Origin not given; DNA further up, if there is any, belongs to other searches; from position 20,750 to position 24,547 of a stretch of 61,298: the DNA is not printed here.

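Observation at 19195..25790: Two near-identical Rpn-family nuclease genes in direct orientation bracket a 3.5-kb propeller-sensor PP2C phosphatase gene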

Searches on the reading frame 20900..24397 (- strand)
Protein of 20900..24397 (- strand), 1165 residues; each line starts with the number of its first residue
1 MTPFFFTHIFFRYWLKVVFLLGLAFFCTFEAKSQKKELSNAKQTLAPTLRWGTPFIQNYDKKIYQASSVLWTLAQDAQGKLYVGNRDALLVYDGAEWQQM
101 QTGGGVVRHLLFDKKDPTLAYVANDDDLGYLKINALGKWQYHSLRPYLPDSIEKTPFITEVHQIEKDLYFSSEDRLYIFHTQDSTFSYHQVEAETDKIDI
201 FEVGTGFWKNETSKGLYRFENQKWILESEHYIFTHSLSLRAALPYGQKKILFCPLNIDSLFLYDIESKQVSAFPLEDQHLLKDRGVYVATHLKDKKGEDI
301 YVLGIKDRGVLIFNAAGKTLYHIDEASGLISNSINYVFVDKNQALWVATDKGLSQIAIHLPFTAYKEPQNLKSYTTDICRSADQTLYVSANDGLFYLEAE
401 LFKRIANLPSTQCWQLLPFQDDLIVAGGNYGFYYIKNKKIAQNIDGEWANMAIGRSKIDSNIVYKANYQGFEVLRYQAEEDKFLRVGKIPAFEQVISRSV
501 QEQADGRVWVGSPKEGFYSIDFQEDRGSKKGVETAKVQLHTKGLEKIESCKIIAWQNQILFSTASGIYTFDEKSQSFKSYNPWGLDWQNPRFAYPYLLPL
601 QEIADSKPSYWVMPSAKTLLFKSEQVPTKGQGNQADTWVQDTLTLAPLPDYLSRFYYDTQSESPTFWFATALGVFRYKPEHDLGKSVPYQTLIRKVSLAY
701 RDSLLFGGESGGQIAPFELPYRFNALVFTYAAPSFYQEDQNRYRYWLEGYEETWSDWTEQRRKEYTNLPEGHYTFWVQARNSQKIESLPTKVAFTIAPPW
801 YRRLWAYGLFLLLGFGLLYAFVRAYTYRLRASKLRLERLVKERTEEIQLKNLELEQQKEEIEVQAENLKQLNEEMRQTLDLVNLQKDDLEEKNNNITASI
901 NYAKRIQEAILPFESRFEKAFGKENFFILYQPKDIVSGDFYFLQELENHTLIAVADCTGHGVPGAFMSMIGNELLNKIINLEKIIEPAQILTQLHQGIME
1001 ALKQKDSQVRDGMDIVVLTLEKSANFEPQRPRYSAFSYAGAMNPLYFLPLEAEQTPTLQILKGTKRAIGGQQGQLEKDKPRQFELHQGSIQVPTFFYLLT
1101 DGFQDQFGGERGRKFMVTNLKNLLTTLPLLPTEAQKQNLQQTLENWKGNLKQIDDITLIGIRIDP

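Call 3: search_protein_families(library=pfam, proteins=[window:20900-24397:-], max_evalue=0.01)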
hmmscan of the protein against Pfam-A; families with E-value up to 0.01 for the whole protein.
window:20900-24397:- (1165 aa): 3 families
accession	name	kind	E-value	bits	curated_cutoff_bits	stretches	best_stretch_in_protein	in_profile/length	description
PF07495.19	Y_Y_Y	-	9.5e-13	48.3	26.6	1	735-796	2-64/65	Y_Y_Y domain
PF07228.17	SpoIIE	-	9.5e-12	45.7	25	1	948-1163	3-191/192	Stage II sporulation protein E (SpoIIE)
PF07494.17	Reg_prop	-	2.2e-09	36.8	20.4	0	328-350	1-23/24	Two component regulator propeller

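Call 6: search_protein_families(library=ncbifam, proteins=[window:20900-24397:-], max_evalue=10)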
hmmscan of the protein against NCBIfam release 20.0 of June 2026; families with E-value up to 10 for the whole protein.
window:20900-24397:- (1165 aa): 4 families
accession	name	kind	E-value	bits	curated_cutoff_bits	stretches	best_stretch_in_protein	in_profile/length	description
NF038263.1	prot_phos_SiaA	equivalog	3.8e-50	171.1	700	1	839-1164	357-658/658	biofilm regulation protein phosphatase SiaA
NF047368.1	collar_FlbB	equivalog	0.00082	19.2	110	1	825-899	33-107/193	periplasmic-type flagellar collar protein FlbB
NF052228.1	T9SS_PorZ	equivalog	0.0044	15.5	260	1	328-465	156-289/757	type IX secretion system anionic LPS delivery protein PorZ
TIGR03319.1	RNase_Y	equivalog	1.5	7.2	454.35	1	831-906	62-137/514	ribonuclease Y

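Call 38: search_protein_families(library=padloc, proteins=[window:20900-24397:-], max_evalue=0.01)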
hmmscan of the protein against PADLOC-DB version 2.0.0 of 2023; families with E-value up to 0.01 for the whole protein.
window:20900-24397:- (1165 aa): 0 families

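Call 53: find_homologous_proteins(query=window:20900-24397:-, max_evalue=1e-30)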
Query window:20900-24397:- (1165 aa): 20 proteins with E <= 1e-30 among 8000 candidates.
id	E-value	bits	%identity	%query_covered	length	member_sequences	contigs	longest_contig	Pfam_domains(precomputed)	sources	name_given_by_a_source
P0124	0.0e+0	2699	100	100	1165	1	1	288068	PF07495.20,PF07494.18,PF07228.18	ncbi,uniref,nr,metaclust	ncbi:triple tyrosine motif-containing protein [Hugenholtzia roseola]|uniref:triple tyrosine motif-co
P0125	1.4e-276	939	42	95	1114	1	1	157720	PF07495.20,PF07494.18,PF07228.18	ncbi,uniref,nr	ncbi:SpoIIE family protein phosphatase [Bernardetia sp.]|uniref:SpoIIE family protein phosphatase n=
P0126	1.5e-237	810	41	95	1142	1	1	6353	PF07495.20,PF07494.18,PF07228.18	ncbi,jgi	jgi:ligand-binding sensor domain-containing protein/serine phosphatase RsbU (regulator of sigma subu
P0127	1.7e-116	409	28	76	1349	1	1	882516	PF07495.20,PF10186.15,PF07494.18,PF13185.13,PF01590.33,PF13492.13,PF07228.18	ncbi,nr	ncbi:hypothetical protein BKI52_26675 [marine bacterium AO1-C]|nr:hypothetical protein BKI52_26675 [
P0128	8.1e-116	406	34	73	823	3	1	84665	PF07494.18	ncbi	-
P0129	9.3e-83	297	38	38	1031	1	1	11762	PF07495.20,PF07494.18,PF07228.18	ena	-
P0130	1.0e-59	221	25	70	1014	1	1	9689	PF07495.20,PF07494.18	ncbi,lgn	-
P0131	2.3e-58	216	26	72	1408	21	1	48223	PF12833.14,PF07495.20,PF07494.18,PF02518.32,PF00512.32,PF00165.30,PF00072.31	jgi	-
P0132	2.3e-55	206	40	26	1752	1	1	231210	PF07714.24,PF00069.32,PF13185.13,PF01590.33,PF14531.13,PF17667.8,PF07228.18,PF13191.13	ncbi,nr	ncbi:hypothetical protein BKI52_41275 [marine bacterium AO1-C]|nr:hypothetical protein BKI52_41275 [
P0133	4.9e-45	172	24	72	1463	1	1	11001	PF07495.20,PF07494.18,PF13581.13,PF02518.32,PF00512.32,PF00072.31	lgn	-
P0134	2.5e-44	170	39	24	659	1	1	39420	PF17874.8,PF00515.35,PF13424.13,PF07228.18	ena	-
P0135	5.0e-44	169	25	70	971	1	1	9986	PF07495.20,PF07494.18,PF00990.27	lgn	-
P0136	1.0e-40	158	24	74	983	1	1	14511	PF07495.20,PF07494.18,PF07730.20,PF02518.32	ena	-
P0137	3.1e-40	156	38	24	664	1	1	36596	PF17874.8,PF00515.35,PF13424.13,PF13176.13,PF13432.13,PF13181.13,PF07228.18,PF07719.24,PF13374.13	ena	-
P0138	1.7e-38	150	37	24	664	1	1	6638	PF00515.35,PF13424.13,PF13176.13,PF13432.13,PF13181.13,PF07228.18,PF07719.24,PF13374.13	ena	-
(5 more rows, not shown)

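Call 54: find_encoding_contigs(protein=P0125, flank=6000, max_places=3)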
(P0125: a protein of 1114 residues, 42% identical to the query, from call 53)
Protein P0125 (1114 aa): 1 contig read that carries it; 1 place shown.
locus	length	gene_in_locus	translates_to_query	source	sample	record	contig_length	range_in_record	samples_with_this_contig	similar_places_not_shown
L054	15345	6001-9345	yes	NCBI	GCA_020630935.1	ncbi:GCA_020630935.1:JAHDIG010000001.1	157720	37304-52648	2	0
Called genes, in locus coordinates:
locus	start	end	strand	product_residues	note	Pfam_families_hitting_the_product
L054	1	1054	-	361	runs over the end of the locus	PF02424:ApbE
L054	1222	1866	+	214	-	PF13460:NAD_binding_10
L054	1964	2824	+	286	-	-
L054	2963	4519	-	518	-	PF00578:AhpC-TSA, PF08534:Redoxin, PF00085:Thioredoxin (faint), PF13098:Thioredoxin_2 (faint), PF13905:Thioredoxin_8, PF08450:SGL (faint), PF25021:TEN_NHL (faint), PF01436:NHL (faint), +2 more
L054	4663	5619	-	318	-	PF21068:ATPgraspMvdD (weak)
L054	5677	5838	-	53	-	-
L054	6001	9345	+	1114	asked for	PF07494:Reg_prop (faint), PF07495:Y_Y_Y, PF07228:SpoIIE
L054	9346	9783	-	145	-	PF01850:PIN (weak), PF13470:PIN_3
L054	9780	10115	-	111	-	-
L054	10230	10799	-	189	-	PF00255:GSHPx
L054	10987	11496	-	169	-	PF20398:DUF6691, PF04143:Sulf_transp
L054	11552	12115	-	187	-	PF04143:Sulf_transp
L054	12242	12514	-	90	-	PF00403:HMA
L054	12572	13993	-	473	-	PF00753:Lactamase_B, PF00581:Rhodanese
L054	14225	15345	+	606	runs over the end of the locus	PF03235:GmrSD_N, PF07510:GmrSD_C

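Call 55: find_encoding_contigs(protein=P0126, flank=6000, max_places=3)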
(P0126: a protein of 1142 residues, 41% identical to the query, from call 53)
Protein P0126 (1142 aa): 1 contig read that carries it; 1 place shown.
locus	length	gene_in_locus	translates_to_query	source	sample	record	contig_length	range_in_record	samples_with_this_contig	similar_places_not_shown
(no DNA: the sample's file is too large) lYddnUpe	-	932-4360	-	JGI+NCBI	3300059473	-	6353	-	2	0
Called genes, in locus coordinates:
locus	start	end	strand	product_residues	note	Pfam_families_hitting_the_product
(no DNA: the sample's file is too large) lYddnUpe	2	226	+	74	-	?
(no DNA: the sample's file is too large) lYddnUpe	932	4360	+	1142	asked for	PF07494:Reg_prop (faint), PF07495:Y_Y_Y, PF07228:SpoIIE (weak)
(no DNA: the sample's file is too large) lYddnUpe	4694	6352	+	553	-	?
